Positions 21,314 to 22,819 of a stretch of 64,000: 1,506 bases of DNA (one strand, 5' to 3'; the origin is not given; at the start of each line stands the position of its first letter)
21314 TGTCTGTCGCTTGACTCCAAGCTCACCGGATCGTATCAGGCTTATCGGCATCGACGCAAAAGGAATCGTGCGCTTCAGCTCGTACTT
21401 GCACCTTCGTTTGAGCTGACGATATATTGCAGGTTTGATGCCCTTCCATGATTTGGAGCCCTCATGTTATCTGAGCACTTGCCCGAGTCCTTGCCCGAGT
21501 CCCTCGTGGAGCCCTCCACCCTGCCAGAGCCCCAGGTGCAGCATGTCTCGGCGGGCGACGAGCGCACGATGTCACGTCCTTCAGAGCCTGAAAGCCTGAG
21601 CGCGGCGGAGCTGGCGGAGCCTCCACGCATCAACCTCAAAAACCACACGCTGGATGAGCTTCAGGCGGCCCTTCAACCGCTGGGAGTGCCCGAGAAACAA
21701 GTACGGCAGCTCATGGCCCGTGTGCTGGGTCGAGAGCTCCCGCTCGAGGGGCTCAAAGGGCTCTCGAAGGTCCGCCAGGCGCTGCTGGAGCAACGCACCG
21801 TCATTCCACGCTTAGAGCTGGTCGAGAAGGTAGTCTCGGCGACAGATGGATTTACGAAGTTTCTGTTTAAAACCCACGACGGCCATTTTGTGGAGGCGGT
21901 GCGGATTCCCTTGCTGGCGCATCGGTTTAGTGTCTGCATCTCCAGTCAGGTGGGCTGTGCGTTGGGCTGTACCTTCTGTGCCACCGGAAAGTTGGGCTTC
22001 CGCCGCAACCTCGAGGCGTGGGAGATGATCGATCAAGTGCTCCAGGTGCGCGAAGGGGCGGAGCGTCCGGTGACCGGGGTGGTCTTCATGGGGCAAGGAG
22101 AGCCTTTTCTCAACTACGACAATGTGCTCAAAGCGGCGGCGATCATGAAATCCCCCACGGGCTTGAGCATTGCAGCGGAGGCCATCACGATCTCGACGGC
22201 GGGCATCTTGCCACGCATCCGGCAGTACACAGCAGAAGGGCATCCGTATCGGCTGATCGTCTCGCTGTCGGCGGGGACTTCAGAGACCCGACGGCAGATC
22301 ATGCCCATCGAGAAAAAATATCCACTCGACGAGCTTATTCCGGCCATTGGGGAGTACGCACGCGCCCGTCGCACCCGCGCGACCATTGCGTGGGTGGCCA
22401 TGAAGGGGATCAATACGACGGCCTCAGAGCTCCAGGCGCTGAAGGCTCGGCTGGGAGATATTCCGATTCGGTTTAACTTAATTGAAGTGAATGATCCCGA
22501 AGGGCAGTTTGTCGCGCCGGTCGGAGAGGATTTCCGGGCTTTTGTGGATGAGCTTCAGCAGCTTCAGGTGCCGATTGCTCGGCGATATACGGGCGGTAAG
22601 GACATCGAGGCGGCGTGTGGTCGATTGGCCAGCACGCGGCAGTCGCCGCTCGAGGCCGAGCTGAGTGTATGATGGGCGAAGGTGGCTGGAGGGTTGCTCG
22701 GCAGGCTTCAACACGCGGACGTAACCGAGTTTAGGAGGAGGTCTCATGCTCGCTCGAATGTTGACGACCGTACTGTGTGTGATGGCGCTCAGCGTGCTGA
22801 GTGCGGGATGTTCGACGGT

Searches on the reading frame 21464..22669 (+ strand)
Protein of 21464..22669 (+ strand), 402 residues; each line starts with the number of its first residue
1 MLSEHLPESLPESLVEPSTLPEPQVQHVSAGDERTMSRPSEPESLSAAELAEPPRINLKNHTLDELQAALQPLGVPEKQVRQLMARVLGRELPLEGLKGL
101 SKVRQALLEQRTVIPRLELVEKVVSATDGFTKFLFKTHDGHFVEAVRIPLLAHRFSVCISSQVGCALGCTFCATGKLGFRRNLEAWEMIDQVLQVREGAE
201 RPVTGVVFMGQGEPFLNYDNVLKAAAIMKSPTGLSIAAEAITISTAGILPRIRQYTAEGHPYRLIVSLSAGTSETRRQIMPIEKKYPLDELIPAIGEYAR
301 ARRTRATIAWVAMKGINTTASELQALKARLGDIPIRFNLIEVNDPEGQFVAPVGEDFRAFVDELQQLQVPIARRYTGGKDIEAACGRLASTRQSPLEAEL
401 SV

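Call 51: search_protein_families(library=pfam, proteins=[window:21464-22669:+], max_evalue=0.00001)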
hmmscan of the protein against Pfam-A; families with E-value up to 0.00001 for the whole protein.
window:21464-22669:+ (402 aa): 1 family
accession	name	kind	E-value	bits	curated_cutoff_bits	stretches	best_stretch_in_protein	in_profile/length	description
PF04055.27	Radical_SAM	-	6.2e-13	49.7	29.5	1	160-317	2-155/166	Radical SAM superfamily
